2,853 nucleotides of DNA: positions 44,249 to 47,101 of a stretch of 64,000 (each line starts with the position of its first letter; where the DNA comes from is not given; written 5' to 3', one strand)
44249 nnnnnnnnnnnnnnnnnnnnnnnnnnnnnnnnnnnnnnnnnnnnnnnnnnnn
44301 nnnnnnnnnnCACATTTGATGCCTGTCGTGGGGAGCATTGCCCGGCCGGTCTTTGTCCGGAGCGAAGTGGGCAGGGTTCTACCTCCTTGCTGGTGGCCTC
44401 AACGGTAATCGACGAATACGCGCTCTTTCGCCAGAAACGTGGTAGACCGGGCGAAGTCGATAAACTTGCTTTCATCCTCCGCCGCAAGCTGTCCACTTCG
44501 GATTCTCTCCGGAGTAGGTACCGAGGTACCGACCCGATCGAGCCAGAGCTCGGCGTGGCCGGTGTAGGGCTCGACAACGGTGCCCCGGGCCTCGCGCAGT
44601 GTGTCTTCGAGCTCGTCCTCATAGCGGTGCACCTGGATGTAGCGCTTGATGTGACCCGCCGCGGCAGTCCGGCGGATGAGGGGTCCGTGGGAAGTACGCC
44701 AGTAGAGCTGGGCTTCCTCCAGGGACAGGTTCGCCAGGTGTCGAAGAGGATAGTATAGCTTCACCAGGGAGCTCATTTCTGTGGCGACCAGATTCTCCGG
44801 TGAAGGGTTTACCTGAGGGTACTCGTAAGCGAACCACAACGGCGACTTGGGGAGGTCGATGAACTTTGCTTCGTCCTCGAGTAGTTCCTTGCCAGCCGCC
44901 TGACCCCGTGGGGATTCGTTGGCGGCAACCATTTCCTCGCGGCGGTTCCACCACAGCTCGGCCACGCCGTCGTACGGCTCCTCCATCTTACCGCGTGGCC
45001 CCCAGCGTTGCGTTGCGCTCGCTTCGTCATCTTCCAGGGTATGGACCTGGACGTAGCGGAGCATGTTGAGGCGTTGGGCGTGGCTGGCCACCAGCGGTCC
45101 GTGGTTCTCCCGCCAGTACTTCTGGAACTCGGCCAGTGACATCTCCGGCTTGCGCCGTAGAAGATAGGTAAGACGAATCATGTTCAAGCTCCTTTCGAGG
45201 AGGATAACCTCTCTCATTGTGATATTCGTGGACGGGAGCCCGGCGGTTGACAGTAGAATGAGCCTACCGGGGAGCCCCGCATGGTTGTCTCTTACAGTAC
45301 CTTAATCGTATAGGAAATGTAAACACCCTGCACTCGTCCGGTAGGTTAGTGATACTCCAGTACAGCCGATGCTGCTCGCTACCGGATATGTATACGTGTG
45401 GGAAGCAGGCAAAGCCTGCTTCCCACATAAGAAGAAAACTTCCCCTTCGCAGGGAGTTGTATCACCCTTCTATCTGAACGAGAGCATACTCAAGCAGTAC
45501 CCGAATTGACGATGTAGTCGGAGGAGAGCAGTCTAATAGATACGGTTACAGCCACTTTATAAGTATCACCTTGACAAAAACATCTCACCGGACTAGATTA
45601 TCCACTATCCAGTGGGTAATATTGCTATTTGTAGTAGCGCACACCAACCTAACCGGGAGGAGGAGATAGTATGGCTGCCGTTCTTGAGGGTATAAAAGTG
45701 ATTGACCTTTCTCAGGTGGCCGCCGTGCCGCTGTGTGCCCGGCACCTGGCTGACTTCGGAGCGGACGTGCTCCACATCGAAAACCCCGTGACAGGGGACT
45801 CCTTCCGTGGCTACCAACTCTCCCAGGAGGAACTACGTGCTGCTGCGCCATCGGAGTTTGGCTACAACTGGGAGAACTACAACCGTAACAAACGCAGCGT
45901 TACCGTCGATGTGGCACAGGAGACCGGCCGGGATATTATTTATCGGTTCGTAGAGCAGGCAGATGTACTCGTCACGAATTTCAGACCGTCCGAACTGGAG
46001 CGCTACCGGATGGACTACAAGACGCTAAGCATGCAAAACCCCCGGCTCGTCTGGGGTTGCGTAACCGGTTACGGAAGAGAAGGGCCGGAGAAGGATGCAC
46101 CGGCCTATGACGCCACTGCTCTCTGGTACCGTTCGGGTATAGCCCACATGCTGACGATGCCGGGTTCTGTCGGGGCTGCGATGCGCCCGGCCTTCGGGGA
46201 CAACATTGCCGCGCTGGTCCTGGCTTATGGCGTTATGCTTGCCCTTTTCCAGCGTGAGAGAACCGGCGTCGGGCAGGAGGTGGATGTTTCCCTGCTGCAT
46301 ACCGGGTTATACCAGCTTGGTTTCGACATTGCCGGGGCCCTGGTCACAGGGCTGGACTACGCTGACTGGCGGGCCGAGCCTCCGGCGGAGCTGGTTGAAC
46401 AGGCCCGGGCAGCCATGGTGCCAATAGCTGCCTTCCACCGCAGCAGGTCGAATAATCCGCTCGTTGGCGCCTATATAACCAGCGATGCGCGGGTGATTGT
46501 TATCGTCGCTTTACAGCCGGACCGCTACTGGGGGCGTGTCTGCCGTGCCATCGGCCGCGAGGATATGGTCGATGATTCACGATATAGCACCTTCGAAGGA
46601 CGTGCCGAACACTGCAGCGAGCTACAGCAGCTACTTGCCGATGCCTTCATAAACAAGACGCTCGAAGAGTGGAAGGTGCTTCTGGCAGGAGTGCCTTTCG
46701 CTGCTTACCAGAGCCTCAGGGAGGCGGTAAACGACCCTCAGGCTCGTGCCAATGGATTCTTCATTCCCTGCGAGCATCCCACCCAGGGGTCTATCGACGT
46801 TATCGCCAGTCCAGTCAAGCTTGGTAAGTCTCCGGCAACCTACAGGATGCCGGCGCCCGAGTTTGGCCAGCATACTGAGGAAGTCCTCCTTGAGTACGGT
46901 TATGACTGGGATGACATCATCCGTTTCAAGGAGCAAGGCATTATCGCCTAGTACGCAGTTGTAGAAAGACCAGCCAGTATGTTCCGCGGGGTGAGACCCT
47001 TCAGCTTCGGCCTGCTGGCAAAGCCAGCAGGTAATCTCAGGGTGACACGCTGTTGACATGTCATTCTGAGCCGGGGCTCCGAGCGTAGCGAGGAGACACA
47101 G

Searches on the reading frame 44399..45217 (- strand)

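Call 21: search_protein_families(library=pfam, proteins=[window:44399-45217:-], max_evalue=0.000001)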
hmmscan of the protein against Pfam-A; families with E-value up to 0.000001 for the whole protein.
window:44399-45217:- (272 aa): 1 family
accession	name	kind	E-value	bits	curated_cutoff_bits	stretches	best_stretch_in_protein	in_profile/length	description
PF07110.17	EthD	-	7.5e-30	104.4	22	2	23-122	1-95/96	EthD domain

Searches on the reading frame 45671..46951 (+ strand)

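Call 21: search_protein_families(library=pfam, proteins=[window:45671-46951:+], max_evalue=0.000001)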
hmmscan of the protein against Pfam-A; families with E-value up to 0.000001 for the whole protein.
window:45671-46951:+ (426 aa): 1 family
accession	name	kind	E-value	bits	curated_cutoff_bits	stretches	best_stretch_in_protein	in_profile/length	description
PF02515.22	CoA_transf_3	-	2e-96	323.8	23.3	1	5-402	1-366/366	CoA-transferase family III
